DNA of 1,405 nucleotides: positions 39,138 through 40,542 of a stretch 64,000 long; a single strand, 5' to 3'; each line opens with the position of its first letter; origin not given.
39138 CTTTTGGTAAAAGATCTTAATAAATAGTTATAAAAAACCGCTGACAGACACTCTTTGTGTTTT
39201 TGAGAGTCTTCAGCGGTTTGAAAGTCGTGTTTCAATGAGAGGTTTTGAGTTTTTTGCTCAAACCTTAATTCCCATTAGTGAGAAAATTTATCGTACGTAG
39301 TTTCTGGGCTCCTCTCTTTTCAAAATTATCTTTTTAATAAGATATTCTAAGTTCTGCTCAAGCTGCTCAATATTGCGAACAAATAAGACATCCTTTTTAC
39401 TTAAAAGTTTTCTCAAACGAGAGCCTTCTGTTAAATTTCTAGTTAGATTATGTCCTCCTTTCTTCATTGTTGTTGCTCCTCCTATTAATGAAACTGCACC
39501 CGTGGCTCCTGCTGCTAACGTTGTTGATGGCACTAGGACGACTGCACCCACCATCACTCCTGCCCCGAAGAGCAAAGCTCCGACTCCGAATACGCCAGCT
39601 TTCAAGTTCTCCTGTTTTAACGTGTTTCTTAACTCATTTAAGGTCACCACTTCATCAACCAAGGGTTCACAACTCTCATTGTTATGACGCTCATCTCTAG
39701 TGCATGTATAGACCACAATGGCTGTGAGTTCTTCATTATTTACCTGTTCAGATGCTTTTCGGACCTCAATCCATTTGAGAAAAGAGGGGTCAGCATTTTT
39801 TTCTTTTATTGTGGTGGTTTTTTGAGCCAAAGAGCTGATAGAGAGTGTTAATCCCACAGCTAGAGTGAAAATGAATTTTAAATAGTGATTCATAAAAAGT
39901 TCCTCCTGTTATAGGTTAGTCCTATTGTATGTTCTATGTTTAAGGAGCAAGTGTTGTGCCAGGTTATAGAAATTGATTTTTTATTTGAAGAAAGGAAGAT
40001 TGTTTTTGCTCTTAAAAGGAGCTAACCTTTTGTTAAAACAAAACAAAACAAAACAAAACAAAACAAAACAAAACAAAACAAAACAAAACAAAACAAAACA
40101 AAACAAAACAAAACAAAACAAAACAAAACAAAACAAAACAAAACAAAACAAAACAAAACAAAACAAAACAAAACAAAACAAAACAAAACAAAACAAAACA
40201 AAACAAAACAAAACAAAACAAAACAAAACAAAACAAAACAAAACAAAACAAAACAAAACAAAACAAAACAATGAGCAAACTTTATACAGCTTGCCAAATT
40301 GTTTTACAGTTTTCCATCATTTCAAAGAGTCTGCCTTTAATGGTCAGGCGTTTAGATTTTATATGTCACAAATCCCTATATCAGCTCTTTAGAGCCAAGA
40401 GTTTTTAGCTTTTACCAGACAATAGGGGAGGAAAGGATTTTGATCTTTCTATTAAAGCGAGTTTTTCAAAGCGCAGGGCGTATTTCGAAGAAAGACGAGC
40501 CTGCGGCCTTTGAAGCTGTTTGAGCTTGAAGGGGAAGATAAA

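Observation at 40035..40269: Perfect (AAAAC)47 microsatellite between a sigma-54 promoter and conserved upstream DNA; the paralogous locus has only 2 units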

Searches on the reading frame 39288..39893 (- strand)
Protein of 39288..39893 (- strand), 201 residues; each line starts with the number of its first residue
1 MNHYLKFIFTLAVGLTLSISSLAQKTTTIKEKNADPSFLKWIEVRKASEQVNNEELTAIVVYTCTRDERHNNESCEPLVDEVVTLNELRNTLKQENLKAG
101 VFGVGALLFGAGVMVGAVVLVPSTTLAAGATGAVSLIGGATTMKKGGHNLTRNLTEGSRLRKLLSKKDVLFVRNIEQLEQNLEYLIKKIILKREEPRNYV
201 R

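Call 5: find_encoding_contigs(protein=window:39288-39893:-, flank=5000, max_places=10)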
Protein window:39288-39893:- (201 aa): no gene with exactly this product is on record in the collection.

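Call 7: search_protein_families(library=pfam, proteins=[window:39288-39893:-], max_evalue=0.01)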
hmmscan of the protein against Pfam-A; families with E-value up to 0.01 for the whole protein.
window:39288-39893:- (201 aa): 0 families

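Call 10: find_homologous_proteins(query=window:39288-39893:-, max_evalue=0.001)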
Query window:39288-39893:- (201 aa): 6 proteins with E <= 0.001 among 3562 candidates.
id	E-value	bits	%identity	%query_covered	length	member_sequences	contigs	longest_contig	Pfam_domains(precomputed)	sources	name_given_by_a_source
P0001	1.9e-123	427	100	100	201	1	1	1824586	-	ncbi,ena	-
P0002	1.1e-92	327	78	99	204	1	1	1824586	-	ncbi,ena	-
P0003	1.6e-79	284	75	95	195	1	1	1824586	-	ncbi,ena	-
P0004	1.2e-67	245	66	97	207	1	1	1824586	-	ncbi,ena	-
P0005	4.9e-42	162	48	97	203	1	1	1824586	-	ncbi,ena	-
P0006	5.5e-6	44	29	91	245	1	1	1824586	-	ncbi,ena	-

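Call 11: find_encoding_contigs(protein=P0001, flank=3000, max_places=5)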
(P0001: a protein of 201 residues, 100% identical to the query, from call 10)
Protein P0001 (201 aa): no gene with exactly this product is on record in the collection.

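Call 12: find_encoding_contigs(protein=P0002, flank=3000, max_places=5)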
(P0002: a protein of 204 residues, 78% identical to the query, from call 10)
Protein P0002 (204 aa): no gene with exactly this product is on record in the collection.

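Call 15: find_related_loci(query=A1, collection=genome_contigs, flank=4000)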
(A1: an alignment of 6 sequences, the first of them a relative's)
Query A1 (201 aa) in genome_contigs; peptide patterns used: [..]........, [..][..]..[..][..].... (x = any residue, [..] = any of these).
163 stretches matched a pattern, but none encodes a relative of the query by tblastn (E <= 1e-3).
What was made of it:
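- Tried and rejected: The genome scan with the family alignment found nothing (call 15).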

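Call 17: find_encoding_contigs(protein=P0010, flank=8000, max_places=5)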
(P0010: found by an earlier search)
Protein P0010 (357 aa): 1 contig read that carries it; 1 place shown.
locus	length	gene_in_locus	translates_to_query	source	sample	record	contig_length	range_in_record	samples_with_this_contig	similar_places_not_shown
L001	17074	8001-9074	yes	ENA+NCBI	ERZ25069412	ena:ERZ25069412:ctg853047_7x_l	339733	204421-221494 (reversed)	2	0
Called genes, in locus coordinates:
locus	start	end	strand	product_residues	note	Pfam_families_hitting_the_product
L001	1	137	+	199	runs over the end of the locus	PF13606:Ank_3 (faint), PF13637:Ank_4 (weak), PF12796:Ank_2, PF13857:Ank_5, PF00023:Ank, PF13637:Ank_4 (weak), PF12796:Ank_2 (weak), PF13637:Ank_4 (weak)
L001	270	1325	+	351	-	PF12796:Ank_2, PF13857:Ank_5 (weak), PF12796:Ank_2, PF13857:Ank_5 (weak), PF00023:Ank (weak), PF13637:Ank_4 (weak), PF00023:Ank (weak), PF13637:Ank_4, +3 more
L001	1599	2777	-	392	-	PF03372:Exo_endo_phos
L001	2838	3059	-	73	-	PF13560:HTH_31, PF12844:HTH_19, PF01381:HTH_3, PF13413:HTH_25 (weak), PF13443:HTH_26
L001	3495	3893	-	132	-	PF01597:GCV_H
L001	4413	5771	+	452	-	PF12796:Ank_2, PF13857:Ank_5 (weak), PF00023:Ank, PF12796:Ank_2, PF13857:Ank_5 (weak), PF00023:Ank (weak), PF13637:Ank_4 (weak), PF12796:Ank_2, +4 more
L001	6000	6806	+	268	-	-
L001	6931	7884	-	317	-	PF02899:Phage_int_SAM_1 (faint), PF00589:Phage_integrase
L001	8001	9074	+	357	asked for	PF00004:AAA (faint), PF00158:Sigma54_activat, PF14532:Sigma54_activ_2, PF07724:AAA_2 (weak), PF07728:AAA_5 (weak), PF25601:AAA_lid_14, PF02954:HTH_8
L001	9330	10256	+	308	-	-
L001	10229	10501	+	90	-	PF08238:Sel1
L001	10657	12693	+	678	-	PF13365:Trypsin_2, PF23310:TPR_27 (faint), PF08238:Sel1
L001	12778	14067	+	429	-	PF00089:Trypsin, PF13365:Trypsin_2, PF08238:Sel1 (weak), PF23310:TPR_27 (faint), PF08238:Sel1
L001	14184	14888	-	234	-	PF09335:VTT_dom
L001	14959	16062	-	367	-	PF13439:Glyco_transf_4, PF00534:Glycos_transf_1, PF13692:Glyco_trans_1_4, PF20706:GT4-conflict (weak)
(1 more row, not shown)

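Call 18: find_encoding_contigs(protein=P0008, flank=8000, max_places=5)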
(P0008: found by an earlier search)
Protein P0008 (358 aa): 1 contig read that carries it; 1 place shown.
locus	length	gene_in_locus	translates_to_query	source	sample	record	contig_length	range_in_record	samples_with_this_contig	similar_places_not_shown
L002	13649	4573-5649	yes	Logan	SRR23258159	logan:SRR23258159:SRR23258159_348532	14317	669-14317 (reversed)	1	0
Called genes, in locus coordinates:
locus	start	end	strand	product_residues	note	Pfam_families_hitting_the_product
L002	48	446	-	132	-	PF01597:GCV_H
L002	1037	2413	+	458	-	PF12796:Ank_2, PF13857:Ank_5 (weak), PF00023:Ank (weak), PF12796:Ank_2, PF13857:Ank_5 (weak), PF13637:Ank_4 (weak), PF00023:Ank, PF12796:Ank_2, +3 more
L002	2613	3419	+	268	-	-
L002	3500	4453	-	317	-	PF02899:Phage_int_SAM_1 (weak), PF00589:Phage_integrase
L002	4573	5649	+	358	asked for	PF00004:AAA (faint), PF00158:Sigma54_activat, PF14532:Sigma54_activ_2, PF07724:AAA_2 (weak), PF07728:AAA_5, PF25601:AAA_lid_14, PF02954:HTH_8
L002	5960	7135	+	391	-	PF08238:Sel1 (weak)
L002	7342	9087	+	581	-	PF13365:Trypsin_2, PF23310:TPR_27 (faint), PF08238:Sel1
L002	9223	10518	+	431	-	PF00089:Trypsin, PF13365:Trypsin_2, PF23310:TPR_27 (faint), PF08238:Sel1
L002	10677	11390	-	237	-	PF09335:VTT_dom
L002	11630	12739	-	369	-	PF13439:Glyco_transf_4, PF00534:Glycos_transf_1, PF13692:Glyco_trans_1_4, PF20706:GT4-conflict (weak)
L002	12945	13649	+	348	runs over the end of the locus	PF01548:DEDD_Tnp_IS110, PF02371:Transposase_20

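Call 54: predict_structure(alignment_id=A1)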
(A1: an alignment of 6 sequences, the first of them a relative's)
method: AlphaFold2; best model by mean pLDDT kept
length: 201 residues; sequences in the alignment: 6
mean_pLDDT: 55.4   pTM: 0.50
mean pLDDT of the five models: 55.4, 53.2, 51.4, 50.3, 47.9
residues with pLDDT >= 90: 0; 70-90: 51; 50-70: 65; < 50: 85
segments of 3 or more residues with pLDDT < 50: 20-23, 50-54, 96-166, 198-201
pLDDT, mean of each block of 10 residues (from residue 1): 62 58 62 68 70 58 77 77 65 50 35 31 33 31 38 39 50 74 74 56 36
secondary structure, 60 per line:
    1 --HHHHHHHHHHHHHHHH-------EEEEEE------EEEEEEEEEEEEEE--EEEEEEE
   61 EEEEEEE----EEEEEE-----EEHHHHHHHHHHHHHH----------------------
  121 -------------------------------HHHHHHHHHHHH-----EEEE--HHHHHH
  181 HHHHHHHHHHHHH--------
elements in order: H3-18 E26-31 E38-51 E54-67 E72-77 H85-98 H152-163 E169-172 H175-193
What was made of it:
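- Tried and rejected: The first AlphaFold model was too poor to search (call 54).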

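Call 61: search_protein_families(library=phrogs, proteins=[P0001, P0006, P0005], max_evalue=0.01)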
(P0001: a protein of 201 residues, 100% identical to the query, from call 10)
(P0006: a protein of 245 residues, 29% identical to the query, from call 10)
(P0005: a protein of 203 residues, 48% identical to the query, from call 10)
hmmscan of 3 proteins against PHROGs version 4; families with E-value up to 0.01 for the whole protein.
P0001 (201 aa): 1 family
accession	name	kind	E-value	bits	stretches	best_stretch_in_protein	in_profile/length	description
phrog_122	-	head and packaging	0.0085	17.1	0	106-145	21-59/109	head decoration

P0006 (245 aa): 0 families

P0005 (203 aa): 0 families

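Call 68: search_protein_representatives(alignment_id=A1)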
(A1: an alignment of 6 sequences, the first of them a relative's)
Query: 6 sequences, 199 profile positions. Proteins with E-value up to 0.001 (for the whole library): 16; up to 1e-10: 15; up to 1e-30: 5. The best 16 are listed.
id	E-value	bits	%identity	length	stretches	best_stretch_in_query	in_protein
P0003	4.3e-99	346.3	-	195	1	7-199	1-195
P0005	5.3e-77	274.2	-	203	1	1-195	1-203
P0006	2.1e-66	239.6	-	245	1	1-191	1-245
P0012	2.7e-44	167.4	-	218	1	1-194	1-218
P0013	6.3e-40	153.2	-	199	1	1-196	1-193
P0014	1.6e-19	86.6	-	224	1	41-194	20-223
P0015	3.1e-17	79.1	-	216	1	6-194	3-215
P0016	7.0e-17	77.9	-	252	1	40-196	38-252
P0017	7.3e-16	74.6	-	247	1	38-194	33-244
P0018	4.8e-14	68.7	-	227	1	18-194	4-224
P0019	1.2e-13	67.4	-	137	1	7-133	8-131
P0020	1.3e-13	67.3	-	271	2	115-195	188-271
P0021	2.3e-13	66.4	-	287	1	26-196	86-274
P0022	1.3e-12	64.1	-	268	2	122-194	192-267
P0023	2.1e-11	60.1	-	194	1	7-195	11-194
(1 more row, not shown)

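Call 71: find_encoding_contigs(protein=P0012, flank=4000, max_places=6)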
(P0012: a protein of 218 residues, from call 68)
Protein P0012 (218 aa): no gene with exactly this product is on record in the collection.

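Call 72: find_encoding_contigs(protein=P0013, flank=4000, max_places=6)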
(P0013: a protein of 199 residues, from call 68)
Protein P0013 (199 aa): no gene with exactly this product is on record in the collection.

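Call 73: list_cluster_members(proteins=[P0012, P0013, P0014, P0015, P0016, P0017, P0018, P0020, P0022, P0023])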
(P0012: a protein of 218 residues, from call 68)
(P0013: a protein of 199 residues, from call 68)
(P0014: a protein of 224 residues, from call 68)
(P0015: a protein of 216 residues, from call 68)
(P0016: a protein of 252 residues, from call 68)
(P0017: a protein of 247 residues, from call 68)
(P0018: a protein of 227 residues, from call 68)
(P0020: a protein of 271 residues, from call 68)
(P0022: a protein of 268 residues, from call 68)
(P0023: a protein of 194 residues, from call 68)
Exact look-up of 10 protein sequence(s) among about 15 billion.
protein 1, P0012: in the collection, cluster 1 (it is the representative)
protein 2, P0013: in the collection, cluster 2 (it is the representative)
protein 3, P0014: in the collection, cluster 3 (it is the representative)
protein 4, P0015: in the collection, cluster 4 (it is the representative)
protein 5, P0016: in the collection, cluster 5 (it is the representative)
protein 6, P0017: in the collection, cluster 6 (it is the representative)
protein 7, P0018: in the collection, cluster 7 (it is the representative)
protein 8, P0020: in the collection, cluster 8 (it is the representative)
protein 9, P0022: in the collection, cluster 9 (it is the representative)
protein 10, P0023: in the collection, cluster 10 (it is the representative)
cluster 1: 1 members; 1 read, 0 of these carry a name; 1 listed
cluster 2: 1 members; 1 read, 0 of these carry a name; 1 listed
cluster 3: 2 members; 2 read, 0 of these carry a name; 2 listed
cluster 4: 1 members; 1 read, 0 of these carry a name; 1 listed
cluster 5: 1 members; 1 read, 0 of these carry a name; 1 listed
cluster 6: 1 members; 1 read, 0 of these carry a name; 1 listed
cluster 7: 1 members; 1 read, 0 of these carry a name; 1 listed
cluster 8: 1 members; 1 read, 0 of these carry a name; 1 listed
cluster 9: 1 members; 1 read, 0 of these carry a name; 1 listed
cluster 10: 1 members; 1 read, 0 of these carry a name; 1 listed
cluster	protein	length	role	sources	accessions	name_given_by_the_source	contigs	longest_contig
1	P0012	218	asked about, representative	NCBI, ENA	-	-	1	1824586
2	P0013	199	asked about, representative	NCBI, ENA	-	-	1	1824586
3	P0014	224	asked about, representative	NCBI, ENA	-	-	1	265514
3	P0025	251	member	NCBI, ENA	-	-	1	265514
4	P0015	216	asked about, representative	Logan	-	-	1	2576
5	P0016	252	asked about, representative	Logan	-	-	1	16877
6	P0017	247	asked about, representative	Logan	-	-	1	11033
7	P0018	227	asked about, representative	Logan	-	-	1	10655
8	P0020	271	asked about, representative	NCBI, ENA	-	-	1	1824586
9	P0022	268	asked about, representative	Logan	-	-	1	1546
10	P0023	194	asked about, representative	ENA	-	-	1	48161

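Call 74: find_encoding_contigs(protein=P0014, flank=4000, max_places=4)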
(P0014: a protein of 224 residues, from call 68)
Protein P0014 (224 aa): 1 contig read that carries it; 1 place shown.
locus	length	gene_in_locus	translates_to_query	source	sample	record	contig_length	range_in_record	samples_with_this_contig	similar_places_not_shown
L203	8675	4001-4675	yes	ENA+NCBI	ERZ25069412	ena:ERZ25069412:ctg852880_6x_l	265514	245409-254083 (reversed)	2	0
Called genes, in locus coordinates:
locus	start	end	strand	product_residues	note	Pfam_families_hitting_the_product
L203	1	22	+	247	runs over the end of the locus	PF00106:adh_short, PF08659:KR, PF23441:SDR, PF13561:adh_short_C2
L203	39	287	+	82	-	PF00550:PP-binding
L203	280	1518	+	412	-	PF00109:ketoacyl-synt, PF02801:Ketoacyl-synt_C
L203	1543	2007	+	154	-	PF02502:LacAB_rpiB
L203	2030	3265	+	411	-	PF00464:SHMT, PF00155:Aminotran_1_2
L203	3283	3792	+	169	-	PF01551:Peptidase_M23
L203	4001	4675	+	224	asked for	-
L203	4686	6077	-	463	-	PF00206:Lyase_1, PF10415:FumaraseC_C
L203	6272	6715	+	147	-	PF01878:EVE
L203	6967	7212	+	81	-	PF00462:Glutaredoxin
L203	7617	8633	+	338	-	PF12784:PDDEXK_2, PF27070:HTH_Rpn_C (faint)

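Call 75: find_encoding_contigs(protein=P0016, flank=4000, max_places=4)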
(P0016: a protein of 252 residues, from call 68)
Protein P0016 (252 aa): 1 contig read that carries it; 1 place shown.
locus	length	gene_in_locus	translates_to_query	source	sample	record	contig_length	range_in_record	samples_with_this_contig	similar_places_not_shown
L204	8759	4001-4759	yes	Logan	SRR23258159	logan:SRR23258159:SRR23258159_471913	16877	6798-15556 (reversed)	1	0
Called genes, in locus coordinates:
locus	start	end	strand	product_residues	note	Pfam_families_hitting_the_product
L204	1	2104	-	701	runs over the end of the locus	PF00009:GTP_EFTU, PF03144:GTP_EFTU_D2, PF22042:EF-G_D2, PF14492:EFG_III, PF16658:RF3_C, PF03764:EFG_IV, PF00679:EFG_C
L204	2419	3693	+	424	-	PF00270:DEAD, PF04851:ResIII (faint), PF00271:Helicase_C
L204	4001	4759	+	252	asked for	-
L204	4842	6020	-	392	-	PF13173:AAA_14, PF13635:DUF4143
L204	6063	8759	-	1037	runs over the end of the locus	PF00873:ACR_tran, PF02355:SecD_SecF_C (weak)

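Call 76: find_encoding_contigs(protein=P0017, flank=4000, max_places=4)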
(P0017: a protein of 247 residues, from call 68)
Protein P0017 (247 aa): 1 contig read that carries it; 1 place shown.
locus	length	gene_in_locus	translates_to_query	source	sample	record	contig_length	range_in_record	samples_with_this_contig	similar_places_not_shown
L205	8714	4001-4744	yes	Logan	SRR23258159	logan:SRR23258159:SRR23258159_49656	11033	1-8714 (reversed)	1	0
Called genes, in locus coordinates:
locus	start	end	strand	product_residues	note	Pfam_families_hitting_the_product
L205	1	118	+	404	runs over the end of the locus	PF01773:Nucleos_tra2_N, PF07670:Gate, PF07662:Nucleos_tra2_C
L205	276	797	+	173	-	-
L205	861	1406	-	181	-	PF08712:Nfu_N, PF01106:NifU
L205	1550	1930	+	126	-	PF01042:Ribonuc_L-PSP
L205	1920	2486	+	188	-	PF02698:DUF218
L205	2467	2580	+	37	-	-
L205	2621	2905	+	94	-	PF15738:YafQ_toxin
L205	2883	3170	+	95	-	PF13744:HTH_37 (weak), PF12844:HTH_19 (weak), PF13560:HTH_31, PF01381:HTH_3, PF13443:HTH_26 (weak)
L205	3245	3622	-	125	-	-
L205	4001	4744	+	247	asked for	-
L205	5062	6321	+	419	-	PF02687:FtsX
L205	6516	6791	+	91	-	-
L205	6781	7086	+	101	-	PF12844:HTH_19, PF13560:HTH_31 (weak), PF01381:HTH_3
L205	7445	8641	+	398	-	-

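Call 77: find_encoding_contigs(protein=P0018, flank=4000, max_places=4)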
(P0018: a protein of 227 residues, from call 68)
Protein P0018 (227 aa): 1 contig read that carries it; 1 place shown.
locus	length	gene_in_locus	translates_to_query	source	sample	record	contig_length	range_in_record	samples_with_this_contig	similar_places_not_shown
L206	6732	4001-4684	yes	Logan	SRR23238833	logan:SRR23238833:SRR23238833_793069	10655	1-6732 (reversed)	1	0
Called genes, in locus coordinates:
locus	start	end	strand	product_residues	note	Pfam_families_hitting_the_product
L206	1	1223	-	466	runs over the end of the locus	PF18073:Zn_ribbon_LapB, PF13481:AAA_25, PF03796:DnaB_C (weak), PF06745:ATPase, PF00004:AAA (weak), PF13541:ChlI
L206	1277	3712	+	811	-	PF23914:TPR_CcmH_CycH (faint), PF12895:ANAPC3 (faint), PF13428:TPR_14 (faint), PF13432:TPR_16 (faint), PF00515:TPR_1 (faint), PF07719:TPR_2 (faint), PF01464:SLT, PF27553:SLT_superhelical (weak), +3 more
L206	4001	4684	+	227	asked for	-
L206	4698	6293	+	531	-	PF00496:SBP_bac_5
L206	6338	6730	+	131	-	?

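Call 81: search_solved_structures(query=A4, max_evalue=1)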
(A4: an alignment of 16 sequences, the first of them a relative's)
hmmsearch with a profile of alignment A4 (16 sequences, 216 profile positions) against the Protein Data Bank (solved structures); distinct sequences matched with E-value up to 1: 3.
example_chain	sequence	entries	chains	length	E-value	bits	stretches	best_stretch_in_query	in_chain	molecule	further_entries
3gdf_A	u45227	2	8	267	0.083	15.7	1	59-139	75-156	Probable NADP-dependent mannitol dehydrogenase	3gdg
7krg_A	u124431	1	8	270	0.084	15.6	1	59-139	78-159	NADP-dependent mannitol dehydrogenase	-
9y6s_8R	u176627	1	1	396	0.75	12.5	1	63-137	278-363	Leucine-rich repeat protein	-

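Call 82: search_protein_families(library=padloc, proteins=[P0001, P0006, P0012, P0020, P0025], max_evalue=0.01)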
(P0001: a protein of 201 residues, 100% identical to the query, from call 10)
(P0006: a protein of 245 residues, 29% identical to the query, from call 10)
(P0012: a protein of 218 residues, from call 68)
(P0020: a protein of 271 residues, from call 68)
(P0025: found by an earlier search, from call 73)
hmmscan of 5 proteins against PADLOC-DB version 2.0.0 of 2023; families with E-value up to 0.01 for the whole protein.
P0001 (201 aa): 0 families

P0006 (245 aa): 0 families

P0012 (218 aa): 0 families

P0020 (271 aa): 0 families

P0025 (251 aa): 0 families

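Call 87: predict_structure(alignment_id=A4)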
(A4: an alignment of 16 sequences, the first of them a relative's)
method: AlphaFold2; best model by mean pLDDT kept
length: 201 residues; sequences in the alignment: 16
mean_pLDDT: 68.2   pTM: 0.55
mean pLDDT of the five models: 68.2, 64.4, 64.2, 63.8, 63.0
residues with pLDDT >= 90: 47; 70-90: 65; 50-70: 31; < 50: 58
segments of 3 or more residues with pLDDT < 50: 100-155
pLDDT, mean of each block of 10 residues (from residue 1): 74 65 73 90 88 84 93 93 87 68 42 37 32 31 38 49 64 89 91 76 48
secondary structure, 60 per line:
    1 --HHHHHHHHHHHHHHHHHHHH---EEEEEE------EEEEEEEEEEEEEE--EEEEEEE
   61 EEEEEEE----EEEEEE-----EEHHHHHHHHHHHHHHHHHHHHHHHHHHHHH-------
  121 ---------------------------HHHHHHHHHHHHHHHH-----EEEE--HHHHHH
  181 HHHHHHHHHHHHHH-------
elements in order: H3-22 E26-31 E38-51 E54-67 E72-77 H85-113 H148-163 E169-172 H175-194

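Call 90: fold_search(model_id=the predicted structure, library=pdb)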
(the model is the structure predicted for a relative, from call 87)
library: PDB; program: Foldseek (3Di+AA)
matches with E <= 10: 523; with E <= 0.001: 0
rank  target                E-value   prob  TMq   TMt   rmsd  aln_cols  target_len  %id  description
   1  7krw_A                2.2e-01  0.09  0.17  0.08  16.5       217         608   10  Stimulating state of near full-length Hsp70 DnaK fused with a substrate peptide (released 2021-09-15)
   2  2ygk_A                2.7e-01  0.11  0.18  0.13  18.4       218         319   14  Crystal structure of the NurA nuclease from Sulfolobus solfataricus (released 2011-12-14)
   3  2vvj_cc               3.8e-01  0.54  0.15  0.38   5.3        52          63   15  IrisFP fluorescent protein in its red form, cis conformation (released 2008-08-12)
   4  8d8j_Q                4.1e-01  0.08  0.15  0.21  26.9       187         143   10  Yeast mitochondrial small subunit assembly intermediate (State 1) (released 2022-12-21)
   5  2vvj_aa               4.3e-01  0.57  0.15  0.40   4.5        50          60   16  IrisFP fluorescent protein in its red form, cis conformation (released 2008-08-12)
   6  5mn2_D                4.3e-01  0.47  0.20  0.39  14.9        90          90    6  Cocrystal structure of Fc gamma receptor IIIa interacting with Affimer G3, a specific binding protein which blocks IgG (released 2017-12-13)
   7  6lof_C                4.3e-01  0.41  0.15  0.36   5.2        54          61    6  Crystal structure of ZsYellow soaked by Cu2+ (released 2020-01-22)
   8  2vvj_dd               4.3e-01  0.38  0.14  0.35   5.8        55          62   11  IrisFP fluorescent protein in its red form, cis conformation (released 2008-08-12)
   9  5yje_B                4.3e-01  0.13  0.14  0.10  11.8        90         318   16  Crystal structure of HIRA(644-1017) (released 2018-06-20)
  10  7ny8_C                4.9e-01  0.66  0.22  0.42   4.1        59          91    7  Affimer K69 - KRAS protein complex (released 2021-07-07)
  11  7pd7_B                5.5e-01  0.35  0.17  0.14   5.8        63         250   13  Crocagin methyl transferase CgnL (released 2022-08-17)
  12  1xmz_B                5.5e-01  0.20  0.13  0.29  10.4        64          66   11  Crystal structure of the dark state of kindling fluorescent protein kfp from anemonia sulcata (released 2005-04-19)
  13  8f2r_J                5.9e-01  0.41  0.21  0.21   6.4        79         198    9  Human CCC complex (released 2023-05-24)
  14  8p0w_H                5.9e-01  0.12  0.16  0.17  14.7        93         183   12  Structure of the human Commander complex COMMD ring (released 2024-03-20)
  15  8wrq_A                6.6e-01  0.16  0.15  0.06  11.8        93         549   12  Cryo-EM structure of Cas12-1 with 14 nt complementary heteroduplex (released 2025-04-16)
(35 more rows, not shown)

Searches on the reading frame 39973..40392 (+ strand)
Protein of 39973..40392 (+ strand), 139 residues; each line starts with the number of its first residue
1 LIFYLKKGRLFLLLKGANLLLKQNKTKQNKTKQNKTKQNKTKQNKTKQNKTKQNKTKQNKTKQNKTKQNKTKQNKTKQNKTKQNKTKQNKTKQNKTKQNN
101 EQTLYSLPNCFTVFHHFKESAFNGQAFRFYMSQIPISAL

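Call 59: find_homologous_proteins(query=window:39973-40392:+, max_evalue=0.001)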
Query window:39973-40392:+: 8 candidates shared short words with the query, none scored E <= 0.001.
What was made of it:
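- A homologue search found nothing (call 59).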
